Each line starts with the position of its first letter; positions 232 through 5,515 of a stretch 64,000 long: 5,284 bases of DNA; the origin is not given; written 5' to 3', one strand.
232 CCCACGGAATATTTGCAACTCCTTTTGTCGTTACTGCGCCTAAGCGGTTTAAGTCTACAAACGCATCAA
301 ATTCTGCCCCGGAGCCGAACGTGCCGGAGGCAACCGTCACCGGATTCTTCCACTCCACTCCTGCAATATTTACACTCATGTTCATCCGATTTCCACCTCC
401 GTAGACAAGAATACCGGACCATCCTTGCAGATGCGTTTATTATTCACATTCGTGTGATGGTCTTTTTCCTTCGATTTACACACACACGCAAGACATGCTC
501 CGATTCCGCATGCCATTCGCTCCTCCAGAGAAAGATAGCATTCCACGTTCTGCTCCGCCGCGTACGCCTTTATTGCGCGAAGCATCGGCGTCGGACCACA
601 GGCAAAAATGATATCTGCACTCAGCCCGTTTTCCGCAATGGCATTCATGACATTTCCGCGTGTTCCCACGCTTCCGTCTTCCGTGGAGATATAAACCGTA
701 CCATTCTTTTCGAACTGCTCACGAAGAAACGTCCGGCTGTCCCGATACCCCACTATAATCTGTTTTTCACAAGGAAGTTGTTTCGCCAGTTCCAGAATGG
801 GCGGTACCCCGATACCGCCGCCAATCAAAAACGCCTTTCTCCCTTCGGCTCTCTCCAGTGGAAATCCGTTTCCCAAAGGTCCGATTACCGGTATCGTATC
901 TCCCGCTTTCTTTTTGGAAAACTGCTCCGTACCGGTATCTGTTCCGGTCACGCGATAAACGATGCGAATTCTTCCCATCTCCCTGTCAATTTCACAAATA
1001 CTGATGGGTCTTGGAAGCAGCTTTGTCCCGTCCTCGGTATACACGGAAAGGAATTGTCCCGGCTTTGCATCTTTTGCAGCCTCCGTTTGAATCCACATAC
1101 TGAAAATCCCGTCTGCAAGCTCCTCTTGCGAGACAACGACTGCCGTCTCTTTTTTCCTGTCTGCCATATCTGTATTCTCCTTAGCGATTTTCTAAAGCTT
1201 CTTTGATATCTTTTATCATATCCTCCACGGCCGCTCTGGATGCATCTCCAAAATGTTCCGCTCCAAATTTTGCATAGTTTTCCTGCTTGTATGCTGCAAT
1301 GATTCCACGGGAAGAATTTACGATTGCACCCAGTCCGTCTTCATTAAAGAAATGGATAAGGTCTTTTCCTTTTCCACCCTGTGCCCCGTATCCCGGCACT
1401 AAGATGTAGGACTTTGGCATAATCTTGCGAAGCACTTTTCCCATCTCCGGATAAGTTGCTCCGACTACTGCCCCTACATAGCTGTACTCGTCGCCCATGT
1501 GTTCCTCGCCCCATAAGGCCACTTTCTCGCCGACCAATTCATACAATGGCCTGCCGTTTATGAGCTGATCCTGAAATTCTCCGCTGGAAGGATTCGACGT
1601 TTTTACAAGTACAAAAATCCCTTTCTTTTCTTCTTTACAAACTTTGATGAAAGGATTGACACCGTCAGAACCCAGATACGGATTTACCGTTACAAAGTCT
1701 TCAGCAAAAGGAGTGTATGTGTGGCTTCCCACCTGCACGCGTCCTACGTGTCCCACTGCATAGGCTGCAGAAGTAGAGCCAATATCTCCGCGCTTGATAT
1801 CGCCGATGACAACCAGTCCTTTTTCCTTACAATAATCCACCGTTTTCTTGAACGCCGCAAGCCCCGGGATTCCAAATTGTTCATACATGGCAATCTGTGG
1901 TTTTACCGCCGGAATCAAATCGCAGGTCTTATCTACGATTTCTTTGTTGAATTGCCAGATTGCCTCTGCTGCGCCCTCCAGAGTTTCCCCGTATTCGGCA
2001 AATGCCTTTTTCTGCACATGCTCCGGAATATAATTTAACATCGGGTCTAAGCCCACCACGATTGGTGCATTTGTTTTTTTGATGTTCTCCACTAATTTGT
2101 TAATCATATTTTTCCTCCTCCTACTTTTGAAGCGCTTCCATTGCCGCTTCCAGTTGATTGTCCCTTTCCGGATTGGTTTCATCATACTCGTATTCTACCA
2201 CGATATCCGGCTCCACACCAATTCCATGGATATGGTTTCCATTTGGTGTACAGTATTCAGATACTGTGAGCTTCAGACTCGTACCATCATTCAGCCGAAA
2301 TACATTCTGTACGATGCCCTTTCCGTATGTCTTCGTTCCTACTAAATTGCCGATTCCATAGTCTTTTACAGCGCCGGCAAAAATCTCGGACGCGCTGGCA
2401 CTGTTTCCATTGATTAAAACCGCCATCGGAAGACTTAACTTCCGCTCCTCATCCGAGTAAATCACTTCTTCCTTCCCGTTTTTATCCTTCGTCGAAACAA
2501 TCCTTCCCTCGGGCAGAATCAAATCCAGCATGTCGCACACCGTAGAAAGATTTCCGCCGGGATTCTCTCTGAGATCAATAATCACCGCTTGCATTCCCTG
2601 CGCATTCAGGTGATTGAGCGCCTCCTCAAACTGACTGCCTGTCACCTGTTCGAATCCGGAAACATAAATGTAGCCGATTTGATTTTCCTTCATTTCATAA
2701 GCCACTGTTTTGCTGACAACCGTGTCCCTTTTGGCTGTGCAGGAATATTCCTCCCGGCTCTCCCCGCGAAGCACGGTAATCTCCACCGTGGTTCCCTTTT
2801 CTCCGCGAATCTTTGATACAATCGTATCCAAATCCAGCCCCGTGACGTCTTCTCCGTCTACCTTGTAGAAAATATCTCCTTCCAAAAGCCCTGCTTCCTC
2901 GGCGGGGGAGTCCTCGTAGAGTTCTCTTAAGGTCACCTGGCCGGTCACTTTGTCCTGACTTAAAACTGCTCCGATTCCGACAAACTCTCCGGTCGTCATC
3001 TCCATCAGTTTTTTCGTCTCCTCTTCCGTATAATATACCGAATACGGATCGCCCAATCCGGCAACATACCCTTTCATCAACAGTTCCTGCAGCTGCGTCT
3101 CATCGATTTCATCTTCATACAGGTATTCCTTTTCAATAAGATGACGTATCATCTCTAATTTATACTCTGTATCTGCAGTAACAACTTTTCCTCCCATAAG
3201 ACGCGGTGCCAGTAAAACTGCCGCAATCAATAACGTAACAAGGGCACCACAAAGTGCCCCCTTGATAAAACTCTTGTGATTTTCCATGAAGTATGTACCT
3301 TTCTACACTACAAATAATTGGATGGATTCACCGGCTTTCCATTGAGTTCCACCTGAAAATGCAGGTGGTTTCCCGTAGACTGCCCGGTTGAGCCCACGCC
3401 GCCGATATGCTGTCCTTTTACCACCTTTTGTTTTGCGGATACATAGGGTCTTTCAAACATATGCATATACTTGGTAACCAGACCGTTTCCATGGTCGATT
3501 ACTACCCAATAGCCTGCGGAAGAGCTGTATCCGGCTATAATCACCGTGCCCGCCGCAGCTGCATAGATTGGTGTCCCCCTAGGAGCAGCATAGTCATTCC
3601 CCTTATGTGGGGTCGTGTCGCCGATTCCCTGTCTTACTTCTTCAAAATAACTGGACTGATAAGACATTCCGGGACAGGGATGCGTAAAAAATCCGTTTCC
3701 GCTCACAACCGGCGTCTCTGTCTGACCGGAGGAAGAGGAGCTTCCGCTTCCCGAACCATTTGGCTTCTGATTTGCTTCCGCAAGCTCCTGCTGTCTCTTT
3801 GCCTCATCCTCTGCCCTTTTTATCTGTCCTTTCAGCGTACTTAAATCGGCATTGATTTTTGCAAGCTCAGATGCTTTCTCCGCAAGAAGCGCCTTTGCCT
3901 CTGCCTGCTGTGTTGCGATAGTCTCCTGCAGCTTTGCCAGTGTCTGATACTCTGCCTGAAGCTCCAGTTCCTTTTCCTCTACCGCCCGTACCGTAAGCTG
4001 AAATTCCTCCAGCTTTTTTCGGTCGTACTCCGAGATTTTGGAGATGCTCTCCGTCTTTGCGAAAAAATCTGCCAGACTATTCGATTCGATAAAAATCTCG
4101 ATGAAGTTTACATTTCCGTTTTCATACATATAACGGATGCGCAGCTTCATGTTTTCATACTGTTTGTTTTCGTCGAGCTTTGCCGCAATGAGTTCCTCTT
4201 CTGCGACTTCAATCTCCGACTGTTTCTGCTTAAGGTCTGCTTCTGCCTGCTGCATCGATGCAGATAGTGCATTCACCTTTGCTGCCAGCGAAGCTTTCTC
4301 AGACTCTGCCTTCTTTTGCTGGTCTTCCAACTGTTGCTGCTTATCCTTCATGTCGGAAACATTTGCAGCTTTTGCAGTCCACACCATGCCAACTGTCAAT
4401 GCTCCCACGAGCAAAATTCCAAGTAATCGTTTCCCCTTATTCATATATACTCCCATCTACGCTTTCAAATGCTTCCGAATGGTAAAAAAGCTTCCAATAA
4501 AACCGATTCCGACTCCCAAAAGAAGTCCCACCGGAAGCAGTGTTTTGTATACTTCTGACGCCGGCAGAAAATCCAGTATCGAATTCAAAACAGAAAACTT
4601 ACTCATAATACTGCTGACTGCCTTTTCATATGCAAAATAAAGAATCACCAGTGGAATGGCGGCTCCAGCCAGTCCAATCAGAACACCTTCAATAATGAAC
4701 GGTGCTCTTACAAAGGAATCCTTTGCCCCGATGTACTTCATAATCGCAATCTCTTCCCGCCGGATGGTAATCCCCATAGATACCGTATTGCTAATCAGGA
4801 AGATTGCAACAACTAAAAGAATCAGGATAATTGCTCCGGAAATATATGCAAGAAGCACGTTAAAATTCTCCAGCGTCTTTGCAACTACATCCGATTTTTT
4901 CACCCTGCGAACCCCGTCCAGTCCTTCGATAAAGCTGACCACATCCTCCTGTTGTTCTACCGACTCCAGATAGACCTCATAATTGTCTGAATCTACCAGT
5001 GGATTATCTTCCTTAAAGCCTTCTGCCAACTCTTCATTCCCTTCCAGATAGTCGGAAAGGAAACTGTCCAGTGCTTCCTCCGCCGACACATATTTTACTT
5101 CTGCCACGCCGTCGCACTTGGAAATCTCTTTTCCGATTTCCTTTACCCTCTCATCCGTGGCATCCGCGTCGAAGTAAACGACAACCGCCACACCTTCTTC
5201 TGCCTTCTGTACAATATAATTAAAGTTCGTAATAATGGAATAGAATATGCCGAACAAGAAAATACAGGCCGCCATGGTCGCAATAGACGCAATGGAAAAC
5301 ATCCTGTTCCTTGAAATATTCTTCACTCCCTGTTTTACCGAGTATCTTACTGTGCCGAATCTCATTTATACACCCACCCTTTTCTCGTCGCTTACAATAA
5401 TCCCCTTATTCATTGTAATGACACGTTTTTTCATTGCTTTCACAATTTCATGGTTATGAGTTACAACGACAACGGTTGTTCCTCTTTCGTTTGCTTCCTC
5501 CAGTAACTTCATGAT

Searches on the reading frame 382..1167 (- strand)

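Call 61: search_protein_families(library=pfam, proteins=[window:382-1167:-], max_evalue=0.0001)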
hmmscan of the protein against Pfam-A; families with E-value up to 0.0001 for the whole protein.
window:382-1167:- (261 aa): 1 family
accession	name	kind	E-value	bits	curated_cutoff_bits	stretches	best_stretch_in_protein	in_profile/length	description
PF10418.14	DHODB_Fe-S_bind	-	1.2e-17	63.8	23.9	1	215-258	1-40/41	Iron-sulfur cluster binding domain of dihydroorotate dehydrogenase B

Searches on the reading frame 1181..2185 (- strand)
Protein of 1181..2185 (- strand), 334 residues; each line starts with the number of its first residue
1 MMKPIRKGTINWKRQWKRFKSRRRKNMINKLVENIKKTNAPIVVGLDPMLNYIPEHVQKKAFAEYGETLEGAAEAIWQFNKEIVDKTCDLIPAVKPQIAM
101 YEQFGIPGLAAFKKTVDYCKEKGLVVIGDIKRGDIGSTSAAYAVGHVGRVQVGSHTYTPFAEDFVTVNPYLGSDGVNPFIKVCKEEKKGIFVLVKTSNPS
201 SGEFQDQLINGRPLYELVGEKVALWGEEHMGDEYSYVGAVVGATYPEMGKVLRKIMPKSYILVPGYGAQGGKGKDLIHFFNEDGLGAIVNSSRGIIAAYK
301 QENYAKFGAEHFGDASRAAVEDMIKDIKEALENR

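Call 61: search_protein_families(library=pfam, proteins=[window:1181-2185:-], max_evalue=0.0001)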
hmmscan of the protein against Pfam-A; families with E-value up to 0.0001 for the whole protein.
window:1181-2185:- (334 aa): 1 family
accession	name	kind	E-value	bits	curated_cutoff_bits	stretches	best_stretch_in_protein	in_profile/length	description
PF00215.30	OMPdecase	-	2.1e-24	87.1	27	1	81-303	16-216/221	Orotidine 5'-phosphate decarboxylase / HUMPS family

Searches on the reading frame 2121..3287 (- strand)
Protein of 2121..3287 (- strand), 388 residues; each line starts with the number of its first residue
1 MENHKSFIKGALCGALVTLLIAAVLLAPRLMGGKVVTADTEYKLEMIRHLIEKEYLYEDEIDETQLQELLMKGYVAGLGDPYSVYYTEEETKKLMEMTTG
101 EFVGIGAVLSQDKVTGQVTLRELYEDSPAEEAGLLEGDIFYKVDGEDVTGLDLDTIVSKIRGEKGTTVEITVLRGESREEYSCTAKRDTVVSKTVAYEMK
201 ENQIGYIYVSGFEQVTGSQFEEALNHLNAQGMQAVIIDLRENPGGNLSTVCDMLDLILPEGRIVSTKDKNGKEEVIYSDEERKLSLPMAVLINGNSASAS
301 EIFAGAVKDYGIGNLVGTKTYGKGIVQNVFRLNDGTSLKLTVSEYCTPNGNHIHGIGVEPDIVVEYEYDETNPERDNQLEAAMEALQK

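Call 61: search_protein_families(library=pfam, proteins=[window:2121-3287:-], max_evalue=0.0001)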
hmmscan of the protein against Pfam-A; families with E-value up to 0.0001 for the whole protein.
window:2121-3287:- (388 aa): 5 families
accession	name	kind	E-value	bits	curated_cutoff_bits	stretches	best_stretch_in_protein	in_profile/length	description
PF03572.23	Peptidase_S41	-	7.1e-56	188.8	24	1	204-364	2-165/165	Peptidase family S41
PF17820.7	PDZ_6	-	9.4e-11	41.7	27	1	123-174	5-54/54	PDZ domain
PF13180.12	PDZ_2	-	5.1e-08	33.5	27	1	106-182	4-77/80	PDZ domain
PF00595.29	PDZ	-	8.1e-07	29.8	23.2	1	95-172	4-80/81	PDZ domain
PF22694.1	CtpB_N-like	-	1.3e-05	26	27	1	43-89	40-84/85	Activating protease CtpB N-terminal domain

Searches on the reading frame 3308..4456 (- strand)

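Call 61: search_protein_families(library=pfam, proteins=[window:3308-4456:-], max_evalue=0.0001)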
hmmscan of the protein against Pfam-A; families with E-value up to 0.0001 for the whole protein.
window:3308-4456:- (382 aa): 2 families
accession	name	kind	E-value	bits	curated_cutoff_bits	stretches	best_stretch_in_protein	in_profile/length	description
PF01551.29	Peptidase_M23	-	1.5e-32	112.1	28.7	1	283-378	2-96/96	Peptidase family M23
PF24568.1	CC_PcsB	-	3.5e-09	36.8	27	1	97-162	9-75/75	Peptidoglycan hydrolase PcsB, coiled-coil domain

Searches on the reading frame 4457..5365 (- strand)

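Call 61: search_protein_families(library=pfam, proteins=[window:4457-5365:-], max_evalue=0.0001)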
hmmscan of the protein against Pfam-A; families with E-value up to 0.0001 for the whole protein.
window:4457-5365:- (302 aa): 2 families
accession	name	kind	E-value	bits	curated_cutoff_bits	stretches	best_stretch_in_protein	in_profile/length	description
PF18075.7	FtsX_ECD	-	6.7e-23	81.6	23.5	1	59-155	1-96/96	FtsX extracellular domain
PF02687.27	FtsX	-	1.7e-11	44.7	25.5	1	178-299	2-115/120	FtsX-like permease C-terminal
